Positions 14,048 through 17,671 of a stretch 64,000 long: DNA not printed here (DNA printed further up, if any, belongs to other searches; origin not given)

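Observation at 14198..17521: Single polypeptide combining TPR scaffold, CE4 deacetylase-like domain and a C-terminal OM beta-barrel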

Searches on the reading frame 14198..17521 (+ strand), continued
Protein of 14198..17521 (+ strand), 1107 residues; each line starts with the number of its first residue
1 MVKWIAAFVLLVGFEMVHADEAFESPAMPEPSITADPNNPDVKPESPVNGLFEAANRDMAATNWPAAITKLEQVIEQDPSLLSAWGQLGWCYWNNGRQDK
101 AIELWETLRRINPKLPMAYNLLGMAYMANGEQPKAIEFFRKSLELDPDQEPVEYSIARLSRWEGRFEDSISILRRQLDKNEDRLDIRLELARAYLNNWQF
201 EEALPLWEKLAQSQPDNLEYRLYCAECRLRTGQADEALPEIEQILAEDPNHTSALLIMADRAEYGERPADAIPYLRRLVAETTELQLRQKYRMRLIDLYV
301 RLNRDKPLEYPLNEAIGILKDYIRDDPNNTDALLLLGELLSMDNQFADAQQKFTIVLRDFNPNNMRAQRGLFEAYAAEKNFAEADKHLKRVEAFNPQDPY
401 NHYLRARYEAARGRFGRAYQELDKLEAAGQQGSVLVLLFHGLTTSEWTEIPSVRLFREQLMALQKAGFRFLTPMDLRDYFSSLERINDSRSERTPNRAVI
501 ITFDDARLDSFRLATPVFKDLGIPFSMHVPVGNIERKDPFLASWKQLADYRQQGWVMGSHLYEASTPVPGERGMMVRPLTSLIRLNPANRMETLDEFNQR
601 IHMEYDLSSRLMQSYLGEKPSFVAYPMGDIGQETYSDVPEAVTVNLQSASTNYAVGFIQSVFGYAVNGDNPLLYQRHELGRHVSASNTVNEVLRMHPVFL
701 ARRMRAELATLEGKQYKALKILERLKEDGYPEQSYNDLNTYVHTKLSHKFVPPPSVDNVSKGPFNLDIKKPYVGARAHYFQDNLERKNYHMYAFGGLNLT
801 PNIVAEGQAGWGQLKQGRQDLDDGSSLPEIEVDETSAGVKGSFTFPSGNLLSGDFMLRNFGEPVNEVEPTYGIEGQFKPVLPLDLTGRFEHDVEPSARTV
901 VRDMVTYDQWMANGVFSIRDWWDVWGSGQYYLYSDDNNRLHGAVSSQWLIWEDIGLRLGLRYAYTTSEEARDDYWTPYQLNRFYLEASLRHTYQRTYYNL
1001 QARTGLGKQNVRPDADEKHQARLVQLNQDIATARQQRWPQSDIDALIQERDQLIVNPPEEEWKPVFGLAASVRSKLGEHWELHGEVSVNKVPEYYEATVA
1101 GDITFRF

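Call 8: find_homologous_proteins(query=window:14198-17521:+, max_evalue=0.00001)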
Query window:14198-17521:+ (1107 aa): 135 proteins with E <= 0.00001 among 8000 candidates; the best 120 are listed.
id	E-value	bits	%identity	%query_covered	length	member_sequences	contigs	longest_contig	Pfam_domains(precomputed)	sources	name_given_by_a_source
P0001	0.0e+0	2572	100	100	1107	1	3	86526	PF25063.1,PF13431.13,PF23914.2,PF13414.13,PF01522.27,PF13176.13,PF13428.13,PF14559.13,PF24575.2,PF13371.13,PF00515.35,PF12895.14,PF13424.13,PF21033.5,PF13432.13,PF13181.13,PF14561.13,PF07719.24,PF13174.13,PF20308.5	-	-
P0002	0.0e+0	1608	61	100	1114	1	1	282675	PF13431.13,PF23914.2,PF13414.13,PF01522.27,PF13176.13,PF13428.13,PF14559.13,PF24575.2,PF00515.35,PF12895.14,PF13424.13,PF13432.13,PF13181.13,PF14561.13,PF07719.24,PF13174.13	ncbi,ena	-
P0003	0.0e+0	1591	61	100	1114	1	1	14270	PF13431.13,PF23914.2,PF13414.13,PF01522.27,PF13176.13,PF09613.17,PF13428.13,PF14559.13,PF24575.2,PF00515.35,PF12895.14,PF13424.13,PF13432.13,PF13181.13,PF07719.24,PF13174.13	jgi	-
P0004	0.0e+0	1530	59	99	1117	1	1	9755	PF13431.13,PF23914.2,PF13414.13,PF01522.27,PF13176.13,PF13428.13,PF14559.13,PF24575.2,PF00515.35,PF12895.14,PF13424.13,PF13432.13,PF13429.13,PF13181.13,PF14561.13,PF07719.24,PF13174.13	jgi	-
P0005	0.0e+0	1528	60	97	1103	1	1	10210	PF13431.13,PF23914.2,PF13414.13,PF01522.27,PF13176.13,PF13428.13,PF14559.13,PF24575.2,PF00515.35,PF12895.14,PF13424.13,PF13432.13,PF13429.13,PF13181.13,PF14561.13,PF07719.24,PF13174.13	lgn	-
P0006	0.0e+0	1060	46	100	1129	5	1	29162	PF25063.1,PF13431.13,PF23914.2,PF13414.13,PF01522.27,PF13428.13,PF14559.13,PF24575.2,PF13371.13,PF00515.35,PF12895.14,PF13424.13,PF13432.13,PF13181.13,PF07719.24,PF13174.13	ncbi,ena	-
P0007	0.0e+0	1014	46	94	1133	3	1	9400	PF25063.1,PF13431.13,PF23914.2,PF25062.2,PF25058.2,PF01522.27,PF13428.13,PF25064.2,PF14559.13,PF24575.2,PF13371.13,PF12895.14,PF13432.13,PF13181.13,PF14561.13,PF07719.24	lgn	-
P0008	0.0e+0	1014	45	98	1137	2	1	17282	PF25063.1,PF03704.24,PF13431.13,PF23914.2,PF25060.1,PF25062.2,PF13414.13,PF01522.27,PF13176.13,PF13428.13,PF14559.13,PF24575.2,PF00515.35,PF12895.14,PF13424.13,PF13432.13,PF13181.13,PF14561.13,PF07719.24,PF13174.13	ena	-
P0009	5.7e-298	1010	45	94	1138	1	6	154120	PF13431.13,PF23914.2,PF13414.13,PF01522.27,PF13428.13,PF25064.2,PF14559.13,PF24575.2,PF13371.13,PF00515.35,PF13424.13,PF13432.13,PF13181.13,PF14561.13,PF07719.24,PF13174.13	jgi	-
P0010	6.4e-297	1006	45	98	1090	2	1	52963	PF25063.1,PF13431.13,PF23914.2,PF25062.2,PF13414.13,PF01522.27,PF13176.13,PF13428.13,PF25064.2,PF13374.13,PF14559.13,PF24575.2,PF00515.35,PF12895.14,PF13424.13,PF13432.13,PF13181.13,PF14561.13,PF07719.24,PF13174.13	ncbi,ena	-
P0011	3.8e-294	997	43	98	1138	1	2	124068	PF13431.13,PF23914.2,PF20225.5,PF13414.13,PF25058.2,PF01522.27,PF13428.13,PF25064.2,PF14559.13,PF24575.2,PF00515.35,PF13424.13,PF13432.13,PF13181.13,PF14561.13,PF07719.24,PF13174.13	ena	-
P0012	3.1e-289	981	44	95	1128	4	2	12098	PF25063.1,PF03704.24,PF13431.13,PF23914.2,PF20225.5,PF13414.13,PF25058.2,PF01522.27,PF13176.13,PF13428.13,PF25064.2,PF14559.13,PF24575.2,PF00515.35,PF13424.13,PF13432.13,PF13181.13,PF14561.13,PF07719.24,PF13174.13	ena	-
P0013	8.7e-282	956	43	98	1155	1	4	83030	PF25063.1,PF03704.24,PF13431.13,PF23914.2,PF25062.2,PF13414.13,PF01522.27,PF13176.13,PF13428.13,PF13374.13,PF14559.13,PF24575.2,PF00515.35,PF12895.14,PF13424.13,PF13432.13,PF13181.13,PF14561.13,PF07719.24,PF13174.13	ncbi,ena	-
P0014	1.1e-273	929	42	96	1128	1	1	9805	PF25063.1,PF13431.13,PF23914.2,PF01522.27,PF13176.13,PF13428.13,PF14559.13,PF24575.2,PF13371.13,PF00515.35,PF12895.14,PF13424.13,PF13432.13,PF13429.13,PF13181.13,PF14561.13,PF07719.24,PF13174.13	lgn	-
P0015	1.6e-271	922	42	96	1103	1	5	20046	PF25063.1,PF13431.13,PF23914.2,PF25062.2,PF13414.13,PF13176.13,PF13428.13,PF25064.2,PF14559.13,PF24575.2,PF00515.35,PF12895.14,PF13424.13,PF21033.5,PF13432.13,PF13181.13,PF14561.13,PF07719.24,PF13174.13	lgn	-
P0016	1.3e-255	869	42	94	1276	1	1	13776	PF13431.13,PF23914.2,PF13414.13,PF13176.13,PF13428.13,PF14559.13,PF24575.2,PF13371.13,PF00515.35,PF12895.14,PF13424.13,PF13432.13,PF13181.13,PF07719.24,PF13174.13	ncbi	-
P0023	6.7e-236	804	40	94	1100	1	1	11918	PF13431.13,PF23914.2,PF13414.13,PF13428.13,PF14559.13,PF24575.2,PF21197.4,PF13371.13,PF00515.35,PF12895.14,PF13432.13,PF07719.24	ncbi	-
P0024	7.0e-235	801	41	94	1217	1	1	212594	PF13431.13,PF23914.2,PF13414.13,PF13176.13,PF13428.13,PF14559.13,PF24575.2,PF13371.13,PF00515.35,PF12895.14,PF13424.13,PF13432.13,PF13181.13,PF14561.13,PF07719.24,PF13174.13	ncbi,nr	ncbi:MAG: tetratricopeptide repeat protein [Kiritimatiellae bacterium]|nr:tetratricopeptide repeat p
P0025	2.8e-221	756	37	97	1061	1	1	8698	PF25063.1,PF03704.24,PF13431.13,PF23914.2,PF13414.13,PF01522.27,PF13176.13,PF13428.13,PF14559.13,PF24575.2,PF13371.13,PF00515.35,PF12895.14,PF13424.13,PF13432.13,PF13181.13,PF14561.13,PF07719.24,PF13174.13,PF20308.5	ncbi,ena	-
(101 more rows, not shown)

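Call 20: find_encoding_contigs(protein=P0002, flank=10000, max_places=2)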
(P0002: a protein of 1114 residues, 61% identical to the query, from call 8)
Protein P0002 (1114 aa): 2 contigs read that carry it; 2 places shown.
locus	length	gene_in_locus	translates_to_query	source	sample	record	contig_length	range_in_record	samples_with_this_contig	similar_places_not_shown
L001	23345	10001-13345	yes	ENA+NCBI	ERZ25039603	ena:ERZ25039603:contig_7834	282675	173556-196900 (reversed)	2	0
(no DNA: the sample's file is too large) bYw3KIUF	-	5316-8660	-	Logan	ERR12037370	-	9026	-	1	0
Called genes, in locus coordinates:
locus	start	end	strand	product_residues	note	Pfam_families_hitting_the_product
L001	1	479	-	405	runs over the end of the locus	PF13439:Glyco_transf_4, PF13477:Glyco_trans_4_2 (weak), PF13579:Glyco_trans_4_4, PF20706:GT4-conflict (weak), PF00534:Glycos_transf_1, PF13692:Glyco_trans_1_4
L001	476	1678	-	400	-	PF13579:Glyco_trans_4_4 (weak), PF20706:GT4-conflict, PF00534:Glycos_transf_1, PF13692:Glyco_trans_1_4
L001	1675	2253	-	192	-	PF00132:Hexapep (weak)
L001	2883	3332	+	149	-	-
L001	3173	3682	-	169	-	-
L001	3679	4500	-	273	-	PF01636:APH (faint)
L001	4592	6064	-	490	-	PF01943:Polysacc_synt, PF13440:Polysacc_synt_3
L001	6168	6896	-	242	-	PF13489:Methyltransf_23, PF08241:Methyltransf_11, PF08242:Methyltransf_12, PF13649:Methyltransf_25, PF13847:Methyltransf_31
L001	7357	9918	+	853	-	PF14561:TPR_20 (faint), PF23914:TPR_CcmH_CycH (faint), PF07719:TPR_2 (faint), PF13174:TPR_6 (faint), PF13181:TPR_8 (faint), PF13424:TPR_12 (faint), PF13414:TPR_11 (weak), PF14559:TPR_19 (weak), +6 more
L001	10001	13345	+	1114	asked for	PF00515:TPR_1 (weak), PF07719:TPR_2 (weak), PF13181:TPR_8 (weak), PF23914:TPR_CcmH_CycH, PF14559:TPR_19 (weak), PF13432:TPR_16 (weak), PF14559:TPR_19 (weak), PF01522:Polysacc_deac_1, +9 more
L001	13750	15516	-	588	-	PF01609:DDE_Tnp_1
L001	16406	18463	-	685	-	PF07719:TPR_2 (faint), PF13414:TPR_11 (faint), PF13428:TPR_14 (faint), PF13432:TPR_16 (faint), PF14559:TPR_19 (faint)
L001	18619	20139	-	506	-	PF00535:Glycos_transf_2, PF13641:Glyco_tranf_2_3, PF03142:Chitin_synth_2, PF01644:Chitin_synth_1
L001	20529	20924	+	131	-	PF00072:Response_reg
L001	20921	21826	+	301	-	PF06745:ATPase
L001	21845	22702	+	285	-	PF05621:TniB (faint), PF13191:AAA_16, PF13401:AAA_22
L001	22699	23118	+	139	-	-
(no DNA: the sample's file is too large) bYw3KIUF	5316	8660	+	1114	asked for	PF00515:TPR_1 (weak), PF07719:TPR_2 (weak), PF13181:TPR_8 (weak), PF23914:TPR_CcmH_CycH, PF14559:TPR_19 (weak), PF13432:TPR_16 (weak), PF14559:TPR_19 (weak), PF01522:Polysacc_deac_1, +9 more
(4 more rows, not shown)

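Call 21: find_encoding_contigs(protein=P0024, flank=10000, max_places=2)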
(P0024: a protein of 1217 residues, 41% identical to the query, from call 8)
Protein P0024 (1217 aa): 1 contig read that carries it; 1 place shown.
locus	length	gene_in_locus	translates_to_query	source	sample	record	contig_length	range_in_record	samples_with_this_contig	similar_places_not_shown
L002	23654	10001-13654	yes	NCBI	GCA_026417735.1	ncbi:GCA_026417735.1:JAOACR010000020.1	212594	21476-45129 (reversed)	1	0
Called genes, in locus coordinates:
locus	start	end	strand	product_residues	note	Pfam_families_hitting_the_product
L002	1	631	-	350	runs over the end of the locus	PF01408:GFO_IDH_MocA, PF02894:GFO_IDH_MocA_C (weak), PF22725:GFO_IDH_MocA_C3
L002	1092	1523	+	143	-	PF11969:DcpS_C, PF01230:HIT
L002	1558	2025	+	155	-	-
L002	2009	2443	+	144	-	PF08899:DUF1844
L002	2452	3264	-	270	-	PF01975:SurE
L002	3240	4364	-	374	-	PF03739:LptF_LptG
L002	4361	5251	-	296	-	PF00763:THF_DHG_CYH, PF02882:THF_DHG_CYH_C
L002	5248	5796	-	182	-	PF02075:RuvC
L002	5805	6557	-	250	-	PF20772:TACO1_YebC_N, PF01709:Transcrip_reg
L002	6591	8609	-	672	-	PF00009:GTP_EFTU, PF22042:EF-G_D2, PF03144:GTP_EFTU_D2, PF14492:EFG_III, PF03764:EFG_IV, PF00679:EFG_C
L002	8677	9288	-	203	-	PF03602:Cons_hypoth95, PF05175:MTS (weak)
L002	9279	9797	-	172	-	PF00990:GGDEF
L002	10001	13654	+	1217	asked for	PF00515:TPR_1 (faint), PF12895:ANAPC3 (faint), PF13174:TPR_6 (faint), PF07719:TPR_2 (weak), PF13428:TPR_14 (weak), PF13432:TPR_16, PF14559:TPR_19, PF23914:TPR_CcmH_CycH, +8 more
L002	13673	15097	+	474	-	PF03062:MBOAT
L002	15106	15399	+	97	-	-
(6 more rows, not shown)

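Call 39: predict_structure(alignment_id=A1)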
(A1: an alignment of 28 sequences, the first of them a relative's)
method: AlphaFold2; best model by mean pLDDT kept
length: 1107 residues; sequences in the alignment: 28
mean_pLDDT: 88.9   pTM: 0.77
mean pLDDT of the five models: 88.9, 87.9, 86.3, 85.9, 84.4
residues with pLDDT >= 90: 798; 70-90: 234; 50-70: 28; < 50: 47
segments of 3 or more residues with pLDDT < 50: 1-44, 489-491
pLDDT, mean of each block of 10 residues (from residue 1): 39 31 32 39 64 91 93 91 92 93 94 92 91 90 92 92 89 93 92 93 96 93 95 93 94 95 93 97 94 95 85 94 93 95 92 96 94 92 96 95 95 89 96 95 91 95 95 95 69 80 93 94 95 90 94 94 88 85 90 95 95 94 87 88 94 95 95 93 89 95 94 89 93 91 77 55 60 94 93 89 89 91 81 95 83 95 91 90 92 93 93 93 95 95 95 90 94 91 95 82 95 87 93 93 94 86 95 85 94 94 91
secondary structure, 60 per line:
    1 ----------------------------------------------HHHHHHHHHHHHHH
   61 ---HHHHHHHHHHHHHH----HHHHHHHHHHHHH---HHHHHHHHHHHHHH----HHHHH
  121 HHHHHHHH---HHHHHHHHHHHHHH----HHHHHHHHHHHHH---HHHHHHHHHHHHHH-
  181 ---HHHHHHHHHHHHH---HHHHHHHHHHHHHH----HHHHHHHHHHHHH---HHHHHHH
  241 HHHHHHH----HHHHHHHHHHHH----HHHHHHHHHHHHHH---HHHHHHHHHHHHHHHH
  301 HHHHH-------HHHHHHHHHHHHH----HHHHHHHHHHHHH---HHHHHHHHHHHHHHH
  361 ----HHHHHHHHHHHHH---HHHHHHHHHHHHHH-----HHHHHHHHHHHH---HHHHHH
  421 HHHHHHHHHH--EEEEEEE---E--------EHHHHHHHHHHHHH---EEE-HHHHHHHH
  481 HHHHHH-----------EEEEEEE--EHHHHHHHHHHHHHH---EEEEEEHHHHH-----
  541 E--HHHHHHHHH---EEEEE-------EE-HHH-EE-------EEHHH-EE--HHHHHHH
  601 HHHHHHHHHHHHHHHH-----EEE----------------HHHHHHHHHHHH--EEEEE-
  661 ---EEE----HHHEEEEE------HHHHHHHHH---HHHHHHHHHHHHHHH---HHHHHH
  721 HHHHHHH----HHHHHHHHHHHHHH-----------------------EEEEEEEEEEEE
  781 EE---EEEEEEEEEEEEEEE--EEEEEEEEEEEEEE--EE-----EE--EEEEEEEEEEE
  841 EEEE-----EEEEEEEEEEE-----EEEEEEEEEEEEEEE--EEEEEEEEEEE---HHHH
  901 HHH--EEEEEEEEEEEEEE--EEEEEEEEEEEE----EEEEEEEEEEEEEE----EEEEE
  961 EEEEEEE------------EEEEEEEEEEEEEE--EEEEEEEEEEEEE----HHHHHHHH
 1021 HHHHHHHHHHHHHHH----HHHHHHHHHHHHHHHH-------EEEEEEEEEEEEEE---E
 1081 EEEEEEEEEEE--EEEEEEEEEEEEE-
elements in order (helices of 4 or more, strands of 3 or more residues): H47-60 H64-77 H82-94 H98-111 H116-128 H132-145 H150-162 H166-179 H184-196 H200-213 H218-230 H234-247 H252-263 H268-281 H285-305 H313-325 H330-342 H346-360 H365-377 H381-394 H400-411 H415-430 E433-439 H453-465 E469-471 H473-486 E498-504 H508-521 E525-530 H531-535 H544-552 E556-560 H594-616 E622-624 H641-652 E655-659 E664-666 E674-678 H685-693 H697-711 H715-727 H732-745 E769-782 E786-800 E803-816 E830-844 E850-860 E866-880 E883-893 H897-903 E906-919 E922-933 E938-951 E956-967 E980-993 E996-1008 H1013-1035 H1040-1055 E1063-1076 E1080-1091 E1094-1106
